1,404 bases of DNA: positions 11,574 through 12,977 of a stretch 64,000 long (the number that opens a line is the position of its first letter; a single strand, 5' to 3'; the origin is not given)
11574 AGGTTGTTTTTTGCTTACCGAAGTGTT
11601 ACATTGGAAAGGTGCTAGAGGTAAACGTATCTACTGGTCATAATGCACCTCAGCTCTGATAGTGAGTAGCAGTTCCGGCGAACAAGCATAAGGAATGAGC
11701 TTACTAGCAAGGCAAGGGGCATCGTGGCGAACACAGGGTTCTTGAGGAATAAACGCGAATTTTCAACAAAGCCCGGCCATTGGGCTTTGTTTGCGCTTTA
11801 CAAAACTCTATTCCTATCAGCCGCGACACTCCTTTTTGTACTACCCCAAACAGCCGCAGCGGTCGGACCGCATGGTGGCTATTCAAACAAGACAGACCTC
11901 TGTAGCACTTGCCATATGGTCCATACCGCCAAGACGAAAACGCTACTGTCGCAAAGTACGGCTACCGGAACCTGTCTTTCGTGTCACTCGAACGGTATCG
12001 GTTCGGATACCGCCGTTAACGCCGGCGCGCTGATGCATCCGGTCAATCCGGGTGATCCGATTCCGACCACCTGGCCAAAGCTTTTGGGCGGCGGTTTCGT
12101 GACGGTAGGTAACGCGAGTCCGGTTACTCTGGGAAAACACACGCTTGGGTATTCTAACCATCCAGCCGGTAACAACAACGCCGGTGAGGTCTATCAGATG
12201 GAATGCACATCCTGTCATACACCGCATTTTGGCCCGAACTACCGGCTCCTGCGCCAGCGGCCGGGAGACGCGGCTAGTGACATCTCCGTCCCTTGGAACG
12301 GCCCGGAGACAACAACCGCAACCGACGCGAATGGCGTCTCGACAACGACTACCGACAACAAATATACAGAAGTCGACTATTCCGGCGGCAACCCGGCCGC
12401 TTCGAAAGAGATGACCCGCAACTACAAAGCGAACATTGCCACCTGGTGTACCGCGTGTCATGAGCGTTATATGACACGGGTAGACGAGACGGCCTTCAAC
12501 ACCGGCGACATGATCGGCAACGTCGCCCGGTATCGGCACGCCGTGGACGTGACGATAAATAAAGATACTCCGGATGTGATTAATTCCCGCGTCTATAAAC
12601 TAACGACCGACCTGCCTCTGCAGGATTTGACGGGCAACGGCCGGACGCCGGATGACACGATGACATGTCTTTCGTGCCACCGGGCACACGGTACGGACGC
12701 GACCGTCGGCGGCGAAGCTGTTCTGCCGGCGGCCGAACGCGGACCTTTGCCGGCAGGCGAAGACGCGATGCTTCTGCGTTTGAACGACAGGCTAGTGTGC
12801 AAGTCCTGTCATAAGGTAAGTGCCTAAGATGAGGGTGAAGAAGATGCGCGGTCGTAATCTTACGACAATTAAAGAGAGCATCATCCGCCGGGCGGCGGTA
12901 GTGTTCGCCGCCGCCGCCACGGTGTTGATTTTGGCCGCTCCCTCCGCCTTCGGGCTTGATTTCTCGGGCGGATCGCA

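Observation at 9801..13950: Gene order TPR, NHL beta-propeller, two omcS-like genes (then the giant gene) mirrors the Geobacter omcS neighbourhood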

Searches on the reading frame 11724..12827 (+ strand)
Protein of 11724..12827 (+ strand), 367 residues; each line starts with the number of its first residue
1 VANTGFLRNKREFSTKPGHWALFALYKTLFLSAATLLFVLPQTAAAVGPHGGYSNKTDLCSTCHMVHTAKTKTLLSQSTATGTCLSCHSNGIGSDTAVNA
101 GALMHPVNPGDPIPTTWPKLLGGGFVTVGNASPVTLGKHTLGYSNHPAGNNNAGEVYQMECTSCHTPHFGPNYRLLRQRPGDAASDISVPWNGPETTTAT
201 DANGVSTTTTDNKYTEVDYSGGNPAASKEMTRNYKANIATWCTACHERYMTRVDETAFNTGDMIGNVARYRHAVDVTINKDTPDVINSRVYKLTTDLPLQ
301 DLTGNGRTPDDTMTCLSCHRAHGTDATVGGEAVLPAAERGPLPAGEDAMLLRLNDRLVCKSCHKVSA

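Call 4: search_protein_families(library=pfam, proteins=[window:11724-12827:+], max_evalue=0.01)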
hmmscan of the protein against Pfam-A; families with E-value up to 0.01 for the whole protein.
window:11724-12827:+ (367 aa): 6 families
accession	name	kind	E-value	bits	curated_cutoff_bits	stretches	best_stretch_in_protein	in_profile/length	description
PF09699.15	Paired_CXXCH_1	-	1.2e-17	63.8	20.6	2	57-90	6-38/41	Doubled CXXCH motif (Paired_CXXCH_1)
PF14522.11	Cytochrome_C7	-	5.3e-08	33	24.8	0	56-89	40-67/67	Cytochrome c7 and related cytochrome c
PF22113.1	Mtrc-MtrF_II-IV_dom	-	1.3e-06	28.5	30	0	231-364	20-128/176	Outer membrane cytochrome MtrC/MtrF-like, domains II/IV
PF14537.11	Cytochrom_c3_2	-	2.1e-06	28.5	25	0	59-90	8-35/79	Cytochrome c3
PF13442.11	Cytochrome_CBB3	-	0.00054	20.7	27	0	154-174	7-28/68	Cytochrome C oxidase, cbb3-type, subunit III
PF02085.21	Cytochrom_CIII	-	0.002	18.9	22.9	0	55-91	44-85/101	Class III cytochrome C family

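Call 5: search_solved_structures(query=window:11724-12827:+, max_evalue=1, show_alignments=2)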
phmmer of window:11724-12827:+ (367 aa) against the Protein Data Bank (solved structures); distinct sequences matched with E-value up to 1: 7.
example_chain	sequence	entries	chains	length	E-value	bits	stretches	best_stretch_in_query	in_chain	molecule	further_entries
8k9e_A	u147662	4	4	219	0.015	17.4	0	50-90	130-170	Cytochrome c7-like domain-containing protein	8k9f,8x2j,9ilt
6r2q_A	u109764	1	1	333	0.021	16.9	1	50-90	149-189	Cystathionine beta-synthase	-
5wvx_A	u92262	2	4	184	0.064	15.4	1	98-174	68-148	Trypsin/chymotrypsin inhibitor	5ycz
6vbg_C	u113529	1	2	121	0.45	12.6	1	150-213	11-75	nanobody 9043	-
2ozy_A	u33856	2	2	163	0.52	12.4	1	40-90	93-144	Cytochrome c-type protein nrfB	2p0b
6lod_A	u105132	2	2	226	0.59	12.2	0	49-93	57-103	MULTIHEME_CYTC domain-containing protein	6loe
9g6x_C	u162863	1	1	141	0.61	12.1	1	151-216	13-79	sybody 1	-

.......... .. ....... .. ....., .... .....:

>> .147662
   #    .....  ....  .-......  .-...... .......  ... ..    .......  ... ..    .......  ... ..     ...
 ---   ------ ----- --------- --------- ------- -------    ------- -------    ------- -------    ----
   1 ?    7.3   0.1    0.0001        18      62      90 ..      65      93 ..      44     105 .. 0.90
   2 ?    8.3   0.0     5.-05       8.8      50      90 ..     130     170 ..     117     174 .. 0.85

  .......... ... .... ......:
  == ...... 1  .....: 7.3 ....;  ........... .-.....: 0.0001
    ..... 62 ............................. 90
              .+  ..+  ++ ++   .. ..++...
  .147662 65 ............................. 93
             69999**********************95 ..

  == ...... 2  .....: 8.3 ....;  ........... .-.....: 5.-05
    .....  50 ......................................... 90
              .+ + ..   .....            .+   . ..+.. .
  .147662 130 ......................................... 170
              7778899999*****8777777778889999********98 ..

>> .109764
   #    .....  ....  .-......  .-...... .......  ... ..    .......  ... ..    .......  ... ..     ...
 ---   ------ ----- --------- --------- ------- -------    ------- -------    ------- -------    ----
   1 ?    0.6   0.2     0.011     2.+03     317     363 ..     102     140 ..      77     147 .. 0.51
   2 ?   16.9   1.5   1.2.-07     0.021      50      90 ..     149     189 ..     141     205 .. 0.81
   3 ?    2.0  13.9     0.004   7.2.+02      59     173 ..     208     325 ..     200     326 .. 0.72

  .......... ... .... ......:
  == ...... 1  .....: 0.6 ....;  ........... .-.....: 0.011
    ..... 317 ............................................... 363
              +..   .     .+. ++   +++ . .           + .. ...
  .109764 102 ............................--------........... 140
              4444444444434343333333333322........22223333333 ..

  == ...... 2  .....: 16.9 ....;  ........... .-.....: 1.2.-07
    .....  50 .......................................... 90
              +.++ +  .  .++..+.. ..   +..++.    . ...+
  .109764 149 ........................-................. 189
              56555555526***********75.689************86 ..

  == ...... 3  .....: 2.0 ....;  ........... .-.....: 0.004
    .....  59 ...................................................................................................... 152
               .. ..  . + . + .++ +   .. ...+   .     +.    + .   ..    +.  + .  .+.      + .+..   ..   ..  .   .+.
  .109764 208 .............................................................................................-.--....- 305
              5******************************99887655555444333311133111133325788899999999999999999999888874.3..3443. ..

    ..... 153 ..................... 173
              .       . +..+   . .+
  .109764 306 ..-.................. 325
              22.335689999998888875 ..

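Call 7: find_homologous_proteins(query=window:11724-12827:+, max_evalue=0.001)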
Query window:11724-12827:+ (367 aa): 70 proteins with E <= 0.001 among 8000 candidates.
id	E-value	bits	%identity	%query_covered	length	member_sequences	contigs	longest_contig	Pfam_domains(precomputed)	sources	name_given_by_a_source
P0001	3.4e-224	762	88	100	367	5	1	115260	PF09699.16,PF14537.12,PF14522.12,PF22113.2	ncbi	-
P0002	6.4e-169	580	71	99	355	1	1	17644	PF09699.16,PF14522.12,PF22113.2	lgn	-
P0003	1.5e-103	365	49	98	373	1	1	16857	PF09699.16,PF14537.12,PF22113.2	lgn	-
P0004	6.7e-100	353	50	93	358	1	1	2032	PF09699.16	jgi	jgi:predicted CXXCH cytochrome family protein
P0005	1.0e-92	329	48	93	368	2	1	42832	PF09699.16,PF14537.12,PF14522.12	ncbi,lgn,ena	-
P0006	1.7e-92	328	45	99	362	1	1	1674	PF09699.16,PF14537.12,PF14522.12,PF22113.2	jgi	jgi:predicted CXXCH cytochrome family protein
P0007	2.0e-91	325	49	88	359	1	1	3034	PF09699.16,PF14537.12,PF14522.12,PF22113.2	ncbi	-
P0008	2.0e-91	325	47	99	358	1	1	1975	PF09699.16,PF14537.12,PF22113.2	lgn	-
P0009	1.0e-88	316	47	92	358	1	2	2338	PF09699.16,PF14522.12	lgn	-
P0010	6.5e-88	313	46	99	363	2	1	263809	PF09699.16,PF14537.12,PF14522.12,PF22113.2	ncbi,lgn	-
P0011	9.4e-88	313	46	98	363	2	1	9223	PF09699.16,PF14522.12,PF22113.2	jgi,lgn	jgi:predicted CXXCH cytochrome family protein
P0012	2.7e-87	311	47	99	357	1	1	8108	PF09699.16,PF22113.2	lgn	-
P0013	7.2e-86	306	46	90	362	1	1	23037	PF09699.16,PF14522.12,PF22113.2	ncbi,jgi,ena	ncbi:MAG: cytochrome c3 family protein [Actinomycetota bacterium]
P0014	1.8e-85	305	42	99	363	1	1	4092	PF09699.16,PF14537.12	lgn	-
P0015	3.1e-85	304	48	94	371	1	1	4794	PF09699.16,PF14537.12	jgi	jgi:predicted CXXCH cytochrome family protein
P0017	3.5e-82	294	43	99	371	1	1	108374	PF09699.16,PF14537.12,PF22113.2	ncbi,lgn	-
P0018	2.0e-81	292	45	94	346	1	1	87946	PF09699.16,PF14522.12,PF22113.2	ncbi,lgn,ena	-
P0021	1.0e-80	290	45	94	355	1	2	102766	PF09699.16,PF22113.2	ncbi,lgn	-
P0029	5.9e-79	284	45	93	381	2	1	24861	PF09699.16,PF14522.12,PF22113.2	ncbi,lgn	-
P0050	8.8e-34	135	34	92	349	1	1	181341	PF09699.16,PF14522.12,PF22113.2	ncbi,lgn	-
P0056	8.6e-26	109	31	86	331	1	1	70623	PF09699.16,PF14537.12,PF00034.27,PF14522.12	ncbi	-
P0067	3.6e-6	44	25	83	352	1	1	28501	PF09699.16,PF14522.12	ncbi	-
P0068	1.1e-5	43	26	74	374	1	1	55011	PF09699.16,PF14537.12,PF14522.12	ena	-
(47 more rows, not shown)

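Call 11: search_solved_structures(query=A1, max_evalue=1, show_alignments=2)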
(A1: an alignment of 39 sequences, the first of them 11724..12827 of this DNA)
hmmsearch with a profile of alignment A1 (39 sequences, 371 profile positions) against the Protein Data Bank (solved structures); distinct sequences matched with E-value up to 1: 11.
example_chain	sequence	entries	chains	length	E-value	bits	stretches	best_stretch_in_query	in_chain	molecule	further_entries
6ef8_A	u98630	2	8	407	5e-21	78.4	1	55-329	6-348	C-type cytochrome OmcS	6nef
6r2q_A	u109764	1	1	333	1.5e-11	47.2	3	51-93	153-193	Cystathionine beta-synthase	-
9yuq_N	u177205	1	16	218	4.9e-06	29.1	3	53-88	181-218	Putative multiheme cytochrome c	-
7tfs_A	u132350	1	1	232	2.3e-05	26.8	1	30-179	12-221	Cytochrome c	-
28pb_A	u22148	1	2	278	0.035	16.4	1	51-89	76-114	Cytochrome c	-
2rf7_A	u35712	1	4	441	0.069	15.4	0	227-320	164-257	Cytochrome c-552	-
4wjy_A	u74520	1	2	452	0.092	15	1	231-314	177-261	Cytochrome c-552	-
1gu6_A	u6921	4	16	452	0.11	14.7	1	231-314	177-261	CYTOCHROME C552 | Cytochrome c-552 | Cytochrome c nitrite reductase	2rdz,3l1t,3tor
3ubr_A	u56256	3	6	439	0.43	12.8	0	152-327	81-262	Cytochrome c-552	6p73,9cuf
6qvm_A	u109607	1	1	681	0.58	12.4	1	279-315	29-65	Multiheme cytochrome cf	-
3u99_A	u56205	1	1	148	0.76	12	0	151-242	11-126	Diheme cytochrome c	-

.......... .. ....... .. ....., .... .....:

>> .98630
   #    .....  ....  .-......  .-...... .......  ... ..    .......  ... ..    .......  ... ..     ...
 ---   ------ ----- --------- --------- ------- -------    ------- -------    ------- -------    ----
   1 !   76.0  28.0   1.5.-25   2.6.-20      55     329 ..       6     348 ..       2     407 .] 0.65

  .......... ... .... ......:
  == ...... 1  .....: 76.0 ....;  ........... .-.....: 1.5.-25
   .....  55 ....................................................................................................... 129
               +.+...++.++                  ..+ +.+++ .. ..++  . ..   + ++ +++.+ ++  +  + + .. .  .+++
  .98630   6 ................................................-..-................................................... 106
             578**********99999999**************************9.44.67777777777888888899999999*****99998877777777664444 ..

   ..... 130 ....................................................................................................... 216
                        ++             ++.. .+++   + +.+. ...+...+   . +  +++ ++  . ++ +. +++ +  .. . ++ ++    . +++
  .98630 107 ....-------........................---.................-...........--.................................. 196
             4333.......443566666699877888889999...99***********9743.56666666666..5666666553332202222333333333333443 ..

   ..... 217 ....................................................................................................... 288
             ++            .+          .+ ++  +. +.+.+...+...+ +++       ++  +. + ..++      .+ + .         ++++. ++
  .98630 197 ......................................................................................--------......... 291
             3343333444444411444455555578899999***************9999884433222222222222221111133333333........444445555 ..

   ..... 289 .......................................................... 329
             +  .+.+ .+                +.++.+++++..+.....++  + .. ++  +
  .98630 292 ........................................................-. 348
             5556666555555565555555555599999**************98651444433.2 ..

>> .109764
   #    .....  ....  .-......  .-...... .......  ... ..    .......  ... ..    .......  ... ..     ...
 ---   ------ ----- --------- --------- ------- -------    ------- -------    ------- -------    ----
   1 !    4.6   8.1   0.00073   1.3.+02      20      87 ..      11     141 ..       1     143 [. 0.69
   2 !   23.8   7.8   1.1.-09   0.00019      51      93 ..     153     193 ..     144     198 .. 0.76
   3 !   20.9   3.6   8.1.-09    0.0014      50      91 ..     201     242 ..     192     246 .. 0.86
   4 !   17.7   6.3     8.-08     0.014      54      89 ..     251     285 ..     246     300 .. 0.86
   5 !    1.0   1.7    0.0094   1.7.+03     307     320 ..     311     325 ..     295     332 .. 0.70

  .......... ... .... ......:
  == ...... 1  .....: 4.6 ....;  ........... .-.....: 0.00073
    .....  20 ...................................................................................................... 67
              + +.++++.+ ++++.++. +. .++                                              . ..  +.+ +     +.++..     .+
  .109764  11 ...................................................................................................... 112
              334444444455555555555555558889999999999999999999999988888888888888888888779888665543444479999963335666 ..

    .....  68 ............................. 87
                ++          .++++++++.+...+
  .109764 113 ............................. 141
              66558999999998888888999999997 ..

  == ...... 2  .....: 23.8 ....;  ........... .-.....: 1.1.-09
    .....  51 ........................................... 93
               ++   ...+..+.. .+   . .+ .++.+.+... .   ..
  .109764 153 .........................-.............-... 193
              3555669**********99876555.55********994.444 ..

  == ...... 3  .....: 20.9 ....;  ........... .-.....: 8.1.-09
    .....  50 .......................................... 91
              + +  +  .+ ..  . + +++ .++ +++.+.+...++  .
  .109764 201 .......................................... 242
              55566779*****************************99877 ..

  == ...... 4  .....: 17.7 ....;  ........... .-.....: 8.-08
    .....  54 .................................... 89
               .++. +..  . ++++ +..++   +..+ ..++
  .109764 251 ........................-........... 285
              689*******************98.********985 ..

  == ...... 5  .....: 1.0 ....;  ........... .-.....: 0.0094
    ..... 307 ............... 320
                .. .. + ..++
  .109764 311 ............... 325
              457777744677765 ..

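Call 27: find_encoding_contigs(protein=P0001, flank=10000, max_places=3)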
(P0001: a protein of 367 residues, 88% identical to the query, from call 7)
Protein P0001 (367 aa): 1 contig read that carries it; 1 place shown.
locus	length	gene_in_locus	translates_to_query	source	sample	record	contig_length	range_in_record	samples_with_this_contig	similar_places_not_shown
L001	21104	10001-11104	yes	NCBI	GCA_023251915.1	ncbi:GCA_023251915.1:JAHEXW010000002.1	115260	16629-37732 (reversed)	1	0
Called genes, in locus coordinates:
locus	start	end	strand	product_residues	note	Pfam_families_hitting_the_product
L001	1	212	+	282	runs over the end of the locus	PF03264:Cytochrom_NNT, PF09699:Paired_CXXCH_1 (faint), PF14537:Cytochrom_c3_2 (faint), PF14522:Cytochrome_C7 (weak)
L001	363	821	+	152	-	PF27226:AF_1845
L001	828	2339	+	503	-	PF20154:LNT_N, PF00795:CN_hydrolase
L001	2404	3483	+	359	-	PF09699:Paired_CXXCH_1 (faint), PF14537:Cytochrom_c3_2 (faint), PF14522:Cytochrome_C7 (weak)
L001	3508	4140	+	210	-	PF06971:Put_DNA-bind_N, PF02629:CoA_binding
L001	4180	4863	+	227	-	-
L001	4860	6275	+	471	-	PF01590:GAF (weak), PF13185:GAF_2, PF13492:GAF_3, PF13487:HD_5, PF01966:HD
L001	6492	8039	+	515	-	PF02085:Cytochrom_CIII (faint), PF14522:Cytochrome_C7 (faint), PF14537:Cytochrom_c3_2 (faint), PF09699:Paired_CXXCH_1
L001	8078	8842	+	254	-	PF00515:TPR_1 (faint), PF09976:TPR_21 (faint), PF25063:ARM_TT21_C (weak), PF13424:TPR_12 (weak), PF13414:TPR_11, PF13432:TPR_16, PF14559:TPR_19 (weak), PF13181:TPR_8 (weak), +11 more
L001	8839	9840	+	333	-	PF01731:Arylesterase (faint), PF25021:TEN_NHL (faint), PF06739:SBBP (faint), PF08450:SGL (faint), PF24684:Vgb_lyase (weak), PF17170:DUF5128 (faint), PF01436:NHL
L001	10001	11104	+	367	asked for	PF14522:Cytochrome_C7 (faint), PF14537:Cytochrom_c3_2 (faint), PF09699:Paired_CXXCH_1 (faint), PF22113:Mtrc-MtrF_II-IV_dom (faint)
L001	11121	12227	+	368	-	PF09699:Paired_CXXCH_1 (faint), PF14522:Cytochrome_C7 (faint), PF14537:Cytochrom_c3_2 (faint)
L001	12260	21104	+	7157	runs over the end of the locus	PF13205:Big_5, PF10102:DUF2341, PF10102:DUF2341, PF13385:Laminin_G_3, PF13205:Big_5, PF21722:Gly_rich_2, PF13385:Laminin_G_3, PF10102:DUF2341, +7 more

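Call 28: find_encoding_contigs(protein=P0010, flank=10000, max_places=3)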
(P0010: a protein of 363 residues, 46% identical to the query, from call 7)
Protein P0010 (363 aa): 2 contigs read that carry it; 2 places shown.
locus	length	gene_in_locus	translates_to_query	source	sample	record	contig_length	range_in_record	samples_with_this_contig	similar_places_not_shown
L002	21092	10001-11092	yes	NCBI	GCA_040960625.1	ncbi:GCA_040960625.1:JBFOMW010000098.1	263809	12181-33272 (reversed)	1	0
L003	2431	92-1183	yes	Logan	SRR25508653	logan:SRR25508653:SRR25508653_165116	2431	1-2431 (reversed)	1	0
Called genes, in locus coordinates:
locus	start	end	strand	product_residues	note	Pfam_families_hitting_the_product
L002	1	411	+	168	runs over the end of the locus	PF27226:AF_1845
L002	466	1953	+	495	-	PF20154:LNT_N, PF00795:CN_hydrolase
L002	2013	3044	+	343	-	PF09699:Paired_CXXCH_1 (faint), PF14522:Cytochrome_C7 (faint), PF14537:Cytochrom_c3_2 (faint)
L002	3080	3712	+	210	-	PF06971:Put_DNA-bind_N, PF02629:CoA_binding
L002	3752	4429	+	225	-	-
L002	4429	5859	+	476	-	PF13185:GAF_2 (weak), PF13492:GAF_3 (weak), PF13487:HD_5, PF01966:HD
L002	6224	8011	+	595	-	-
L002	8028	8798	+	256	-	PF23914:TPR_CcmH_CycH (faint), PF25063:ARM_TT21_C, PF13424:TPR_12, PF00515:TPR_1 (weak), PF13414:TPR_11 (weak), PF14559:TPR_19, PF13414:TPR_11 (weak), PF13181:TPR_8 (weak), +11 more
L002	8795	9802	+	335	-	PF08450:SGL (faint), PF25021:TEN_NHL (faint), PF17170:DUF5128 (faint), PF01436:NHL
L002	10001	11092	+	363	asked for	PF14537:Cytochrom_c3_2 (faint), PF09699:Paired_CXXCH_1 (weak), PF14522:Cytochrome_C7 (faint), PF22113:Mtrc-MtrF_II-IV_dom (faint)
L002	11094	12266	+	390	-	PF14522:Cytochrome_C7 (faint), PF09699:Paired_CXXCH_1 (faint), PF14537:Cytochrom_c3_2 (faint), PF22113:Mtrc-MtrF_II-IV_dom (faint)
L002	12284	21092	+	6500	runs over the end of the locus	PF00041:fn3 (faint), PF12245:Big_3_2 (faint), PF19077:Big_13 (faint), PF13205:Big_5, PF10102:DUF2341, PF13205:Big_5, PF10102:DUF2341, PF10102:DUF2341, +3 more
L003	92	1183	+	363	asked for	PF14537:Cytochrom_c3_2 (faint), PF09699:Paired_CXXCH_1 (weak), PF14522:Cytochrome_C7 (faint), PF22113:Mtrc-MtrF_II-IV_dom (faint)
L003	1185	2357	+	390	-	PF14522:Cytochrome_C7 (faint), PF09699:Paired_CXXCH_1 (faint), PF14537:Cytochrom_c3_2 (faint), PF22113:Mtrc-MtrF_II-IV_dom (faint)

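Call 29: find_encoding_contigs(protein=P0050, flank=10000, max_places=2)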
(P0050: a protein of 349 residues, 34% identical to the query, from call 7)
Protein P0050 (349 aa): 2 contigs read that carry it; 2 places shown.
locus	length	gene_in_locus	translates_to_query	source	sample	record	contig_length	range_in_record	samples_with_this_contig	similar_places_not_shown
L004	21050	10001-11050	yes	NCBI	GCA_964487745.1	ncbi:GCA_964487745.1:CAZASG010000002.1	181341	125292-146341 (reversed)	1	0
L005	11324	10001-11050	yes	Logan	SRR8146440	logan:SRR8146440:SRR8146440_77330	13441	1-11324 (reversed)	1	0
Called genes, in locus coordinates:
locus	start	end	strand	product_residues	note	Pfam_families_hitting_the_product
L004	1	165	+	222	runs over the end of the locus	PF00072:Response_reg, PF00196:GerE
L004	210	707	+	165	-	-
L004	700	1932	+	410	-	PF14522:Cytochrome_C7 (faint), PF22113:Mtrc-MtrF_II-IV_dom (faint), PF09699:Paired_CXXCH_1 (faint), PF14537:Cytochrom_c3_2 (weak)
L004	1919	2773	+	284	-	PF01292:Ni_hydr_CYTB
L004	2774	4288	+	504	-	PF03264:Cytochrom_NNT, PF14522:Cytochrome_C7 (faint)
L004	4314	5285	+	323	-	PF23914:TPR_CcmH_CycH (faint), PF13371:TPR_9 (faint), PF13432:TPR_16 (weak), PF13424:TPR_12 (weak), PF13181:TPR_8 (weak), PF13414:TPR_11 (weak), PF14559:TPR_19, PF07719:TPR_2 (weak), +8 more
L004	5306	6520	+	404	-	-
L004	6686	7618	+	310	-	PF14537:Cytochrom_c3_2 (faint), PF14522:Cytochrome_C7 (faint), PF02335:Cytochrom_C552 (faint), PF09699:Paired_CXXCH_1, PF22113:Mtrc-MtrF_II-IV_dom (faint)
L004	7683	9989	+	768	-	PF09699:Paired_CXXCH_1 (weak), PF14522:Cytochrome_C7 (faint), PF14537:Cytochrom_c3_2 (faint), PF09699:Paired_CXXCH_1 (weak)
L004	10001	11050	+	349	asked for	PF14522:Cytochrome_C7 (faint), PF09699:Paired_CXXCH_1, PF22113:Mtrc-MtrF_II-IV_dom (weak)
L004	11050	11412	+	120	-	-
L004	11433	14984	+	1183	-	PF03422:CBM_6, PF16990:CBM_35, PF18099:CBM_35_2 (weak), PF22704:CBM13-like (weak), PF09699:Paired_CXXCH_1 (weak), PF14522:Cytochrome_C7 (faint), PF14537:Cytochrom_c3_2 (faint), PF22113:Mtrc-MtrF_II-IV_dom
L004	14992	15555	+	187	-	PF09699:Paired_CXXCH_1 (weak)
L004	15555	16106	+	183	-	-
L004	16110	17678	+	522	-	-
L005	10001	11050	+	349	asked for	PF14522:Cytochrome_C7 (faint), PF09699:Paired_CXXCH_1, PF22113:Mtrc-MtrF_II-IV_dom (weak)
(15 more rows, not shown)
